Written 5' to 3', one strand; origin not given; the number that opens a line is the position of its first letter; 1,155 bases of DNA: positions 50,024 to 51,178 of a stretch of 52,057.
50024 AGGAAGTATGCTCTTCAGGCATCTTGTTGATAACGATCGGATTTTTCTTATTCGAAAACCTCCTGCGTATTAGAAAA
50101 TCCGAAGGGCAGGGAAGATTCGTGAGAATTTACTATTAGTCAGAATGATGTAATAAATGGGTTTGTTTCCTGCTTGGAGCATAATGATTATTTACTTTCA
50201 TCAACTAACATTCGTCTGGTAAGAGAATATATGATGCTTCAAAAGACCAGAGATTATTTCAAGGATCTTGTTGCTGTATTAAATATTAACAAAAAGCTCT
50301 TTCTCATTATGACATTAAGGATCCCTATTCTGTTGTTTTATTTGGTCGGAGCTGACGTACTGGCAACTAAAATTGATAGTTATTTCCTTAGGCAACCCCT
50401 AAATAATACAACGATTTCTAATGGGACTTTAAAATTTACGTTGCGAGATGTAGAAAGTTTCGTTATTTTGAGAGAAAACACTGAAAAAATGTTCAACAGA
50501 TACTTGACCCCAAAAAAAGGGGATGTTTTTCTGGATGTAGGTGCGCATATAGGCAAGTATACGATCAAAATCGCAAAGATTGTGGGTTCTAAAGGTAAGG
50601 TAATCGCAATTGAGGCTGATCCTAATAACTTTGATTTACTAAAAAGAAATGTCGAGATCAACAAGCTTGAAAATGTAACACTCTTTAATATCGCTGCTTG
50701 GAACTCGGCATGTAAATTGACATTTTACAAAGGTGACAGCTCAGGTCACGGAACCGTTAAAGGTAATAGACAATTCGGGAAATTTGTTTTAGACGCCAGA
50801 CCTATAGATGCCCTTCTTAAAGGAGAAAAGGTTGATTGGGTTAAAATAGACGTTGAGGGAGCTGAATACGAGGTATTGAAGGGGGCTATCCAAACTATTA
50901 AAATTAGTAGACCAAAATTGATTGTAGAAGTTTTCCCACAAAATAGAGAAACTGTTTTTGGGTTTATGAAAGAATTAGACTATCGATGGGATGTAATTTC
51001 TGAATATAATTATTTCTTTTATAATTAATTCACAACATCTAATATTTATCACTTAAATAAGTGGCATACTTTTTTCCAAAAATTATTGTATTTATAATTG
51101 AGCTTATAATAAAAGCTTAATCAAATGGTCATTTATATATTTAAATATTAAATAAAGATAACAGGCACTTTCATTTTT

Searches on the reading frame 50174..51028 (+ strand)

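Call 9: search_protein_families(library=pfam, proteins=[window:50174-51028:+], max_evalue=0.001)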
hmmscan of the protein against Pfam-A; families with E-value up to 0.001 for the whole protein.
window:50174-51028:+ (284 aa): 6 families
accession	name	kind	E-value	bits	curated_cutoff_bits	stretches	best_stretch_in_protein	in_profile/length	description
PF05050.19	Methyltransf_21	-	1.4e-26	94.1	22.7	1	121-270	1-171/173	Methyltransferase FkbM domain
PF02475.24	TRM5-TYW2_MTfase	-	4.2e-10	40.3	28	1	113-169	34-89/164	TRM5/TYW2 methyltransferase domain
PF01135.25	PCMT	-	1.9e-05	25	20.3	1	106-170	64-128/210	Protein-L-isoaspartate(D-aspartate) O-methyltransferase (PCMT)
PF01189.24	Methyltr_RsmB-F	-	5.1e-05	23.5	27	1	110-172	3-65/199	16S rRNA methyltransferase RsmB/F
PF01209.24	Ubie_methyltran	-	0.0002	21.3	20.1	1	91-172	24-104/233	ubiE/COQ5 methyltransferase family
PF13847.12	Methyltransf_31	-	0.00046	20.3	27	1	114-170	2-58/145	Methyltransferase domain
